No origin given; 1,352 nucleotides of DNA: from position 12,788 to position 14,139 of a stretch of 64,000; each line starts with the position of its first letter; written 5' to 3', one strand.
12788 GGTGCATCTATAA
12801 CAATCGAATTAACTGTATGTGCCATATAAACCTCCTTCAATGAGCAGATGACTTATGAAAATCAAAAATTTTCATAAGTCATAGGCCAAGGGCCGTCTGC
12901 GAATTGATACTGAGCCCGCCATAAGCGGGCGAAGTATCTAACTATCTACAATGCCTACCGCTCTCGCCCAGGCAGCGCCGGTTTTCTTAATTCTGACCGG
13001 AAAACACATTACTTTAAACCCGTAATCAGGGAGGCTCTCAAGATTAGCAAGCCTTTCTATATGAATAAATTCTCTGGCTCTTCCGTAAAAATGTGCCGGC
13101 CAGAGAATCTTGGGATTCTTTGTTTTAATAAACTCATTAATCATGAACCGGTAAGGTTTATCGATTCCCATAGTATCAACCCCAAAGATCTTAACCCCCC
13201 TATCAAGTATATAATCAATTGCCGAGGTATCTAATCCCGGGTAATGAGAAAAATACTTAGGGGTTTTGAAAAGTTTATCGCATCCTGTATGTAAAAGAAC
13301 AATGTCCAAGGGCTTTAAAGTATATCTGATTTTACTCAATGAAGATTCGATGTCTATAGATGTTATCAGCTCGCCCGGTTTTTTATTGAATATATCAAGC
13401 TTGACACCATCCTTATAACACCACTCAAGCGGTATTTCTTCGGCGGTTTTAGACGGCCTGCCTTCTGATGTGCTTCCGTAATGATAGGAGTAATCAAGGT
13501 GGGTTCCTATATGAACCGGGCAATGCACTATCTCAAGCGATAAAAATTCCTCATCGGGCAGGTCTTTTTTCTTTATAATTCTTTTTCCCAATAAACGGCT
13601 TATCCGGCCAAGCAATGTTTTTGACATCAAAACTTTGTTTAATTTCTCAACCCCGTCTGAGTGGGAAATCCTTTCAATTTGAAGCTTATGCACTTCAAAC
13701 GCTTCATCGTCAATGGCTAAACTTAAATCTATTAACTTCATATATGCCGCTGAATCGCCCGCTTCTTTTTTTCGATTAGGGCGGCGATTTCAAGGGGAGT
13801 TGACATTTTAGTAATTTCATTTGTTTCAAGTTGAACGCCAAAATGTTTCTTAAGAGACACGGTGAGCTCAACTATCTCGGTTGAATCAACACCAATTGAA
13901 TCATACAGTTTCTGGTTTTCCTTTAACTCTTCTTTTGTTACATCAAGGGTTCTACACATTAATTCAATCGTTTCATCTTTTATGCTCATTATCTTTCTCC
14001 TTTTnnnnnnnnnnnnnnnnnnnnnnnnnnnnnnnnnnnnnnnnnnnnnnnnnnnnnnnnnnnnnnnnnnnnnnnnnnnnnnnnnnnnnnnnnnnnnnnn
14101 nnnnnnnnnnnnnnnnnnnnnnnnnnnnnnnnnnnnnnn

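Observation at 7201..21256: Type II PKS-like biosynthetic gene cluster in an AT-rich, non-actinobacterial-looking genome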

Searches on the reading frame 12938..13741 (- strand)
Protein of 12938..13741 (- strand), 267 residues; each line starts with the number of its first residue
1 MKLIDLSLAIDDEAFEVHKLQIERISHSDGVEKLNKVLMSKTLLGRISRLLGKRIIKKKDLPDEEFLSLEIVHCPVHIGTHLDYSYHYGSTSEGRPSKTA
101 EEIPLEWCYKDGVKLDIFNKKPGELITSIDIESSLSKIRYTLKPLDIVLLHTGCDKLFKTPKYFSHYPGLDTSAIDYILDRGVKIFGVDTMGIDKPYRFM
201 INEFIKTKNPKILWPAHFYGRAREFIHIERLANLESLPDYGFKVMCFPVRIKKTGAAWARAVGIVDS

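Call 3: search_protein_families(library=pfam, proteins=[window:12938-13741:-], max_evalue=0.01)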
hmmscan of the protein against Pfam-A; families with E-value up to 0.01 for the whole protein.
window:12938-13741:- (267 aa): 1 family
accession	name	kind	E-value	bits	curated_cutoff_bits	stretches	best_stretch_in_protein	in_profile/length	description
PF04199.19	Cyclase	-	2.2e-27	96.4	23.1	1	4-195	1-142/142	Putative cyclase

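Call 8: search_protein_families(library=ncbifam, proteins=[window:12938-13741:-], max_evalue=0.001)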
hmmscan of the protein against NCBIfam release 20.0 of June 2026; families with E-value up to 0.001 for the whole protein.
window:12938-13741:- (267 aa): 1 family
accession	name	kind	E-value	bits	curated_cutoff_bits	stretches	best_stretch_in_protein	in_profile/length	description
TIGR03035.1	trp_arylform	equivalog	0.00049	20.1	223.05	0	75-194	44-148/206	arylformamidase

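Call 32: search_solved_structures(query=window:12938-13741:-, max_evalue=0.01)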
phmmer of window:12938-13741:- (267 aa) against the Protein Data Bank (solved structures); distinct sequences matched with E-value up to 0.01: 6.
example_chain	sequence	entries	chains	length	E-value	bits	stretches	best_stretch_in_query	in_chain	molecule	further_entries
6bnn_A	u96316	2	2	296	1.1e-05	28.6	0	25-123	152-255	Lactoylglutathione lyase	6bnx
5d7z_A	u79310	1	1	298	1.2e-05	28.5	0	25-124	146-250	Lactoylglutathione lyase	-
6bnz_A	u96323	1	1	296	1.5e-05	28.2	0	47-124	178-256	Lactoylglutathione lyase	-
5nnb_A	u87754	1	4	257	0.00041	23.4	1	75-260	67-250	isatin hydrolase A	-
5nna_A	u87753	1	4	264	0.00045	23.3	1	75-260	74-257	isatin hydrolase A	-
2b0a_A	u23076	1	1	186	0.0082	19.2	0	142-205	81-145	Hypothetical protein MJ0783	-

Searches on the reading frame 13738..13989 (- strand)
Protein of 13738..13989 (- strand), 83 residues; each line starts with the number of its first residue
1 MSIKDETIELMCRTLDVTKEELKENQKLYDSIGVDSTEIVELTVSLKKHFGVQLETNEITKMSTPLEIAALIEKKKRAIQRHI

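Call 3: search_protein_families(library=pfam, proteins=[window:13738-13989:-], max_evalue=0.01)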
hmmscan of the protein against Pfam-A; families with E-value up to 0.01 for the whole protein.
window:13738-13989:- (83 aa): 2 families
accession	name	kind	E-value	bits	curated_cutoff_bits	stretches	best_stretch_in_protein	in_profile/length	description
PF00550.31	PP-binding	-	1e-09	38.9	20.8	1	8-72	4-67/67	Phosphopantetheine attachment site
PF23297.2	ACP_SdgA_C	-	0.00048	20.6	27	1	2-74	10-81/95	Highly reducing polyketide synthase sdgA, C-terminal ACP domain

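Call 8: search_protein_families(library=ncbifam, proteins=[window:13738-13989:-], max_evalue=0.001)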
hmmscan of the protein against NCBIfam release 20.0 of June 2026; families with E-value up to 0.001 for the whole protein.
window:13738-13989:- (83 aa): 15 families
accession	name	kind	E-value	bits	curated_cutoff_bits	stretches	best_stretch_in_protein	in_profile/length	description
NF002148.0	PRK00982.1-2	subfamily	1.3e-09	37.7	71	1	3-76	5-78/79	acyl carrier protein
NF002150.0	PRK00982.1-4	subfamily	1e-08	35.3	66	1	9-76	12-79/80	acyl carrier protein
NF058660.1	cispen_ACP_AmcB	equivalog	7e-08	32.6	80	1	15-76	16-79/80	cispentacin biosynthesis acyl carrier protein AmcB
TIGR00517.1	acyl_carrier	equivalog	1.1e-07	31.6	70.45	1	3-75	4-76/77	acyl carrier protein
NF002149.0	PRK00982.1-3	equivalog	1.8e-07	31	106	1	5-65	6-66/78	acyl carrier protein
NF006031.0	PRK08172.1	equivalog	1.1e-06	29.3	76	1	2-75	4-77/82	acyl carrier protein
NF002151.0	PRK00982.1-5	equivalog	1.1e-06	28.6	92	1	8-76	9-77/78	acyl carrier protein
NF003757.0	PRK05350.1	equivalog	2.8e-06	27.4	65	1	7-73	11-77/83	acyl carrier protein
NF006617.0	PRK09184.1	subfamily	3.5e-06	26.9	70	1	4-58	15-73/96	phosphopantetheine-binding protein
NF009104.0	PRK12449.1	equivalog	4.8e-05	23.2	70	1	5-73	8-76/80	acyl carrier protein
NF002147.0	PRK00982.1-1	equivalog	5.5e-05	22.9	84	1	15-76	20-81/83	acyl carrier protein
NF004533.0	PRK05883.1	equivalog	0.00012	21.8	72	1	3-77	24-98/100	acyl carrier protein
NF005079.0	PRK06508.1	equivalog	0.00018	21.9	83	1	5-61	6-62/93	acyl carrier protein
NF003464.0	PRK05087.1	equivalog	0.00057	19.9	68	1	1-73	1-75/78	D-alanine--poly(phosphoribitol) ligase subunit DltC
NF040636.1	AcpM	exception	0.00072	19.5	146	1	17-74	20-77/93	meromycolate extension acyl carrier protein AcpM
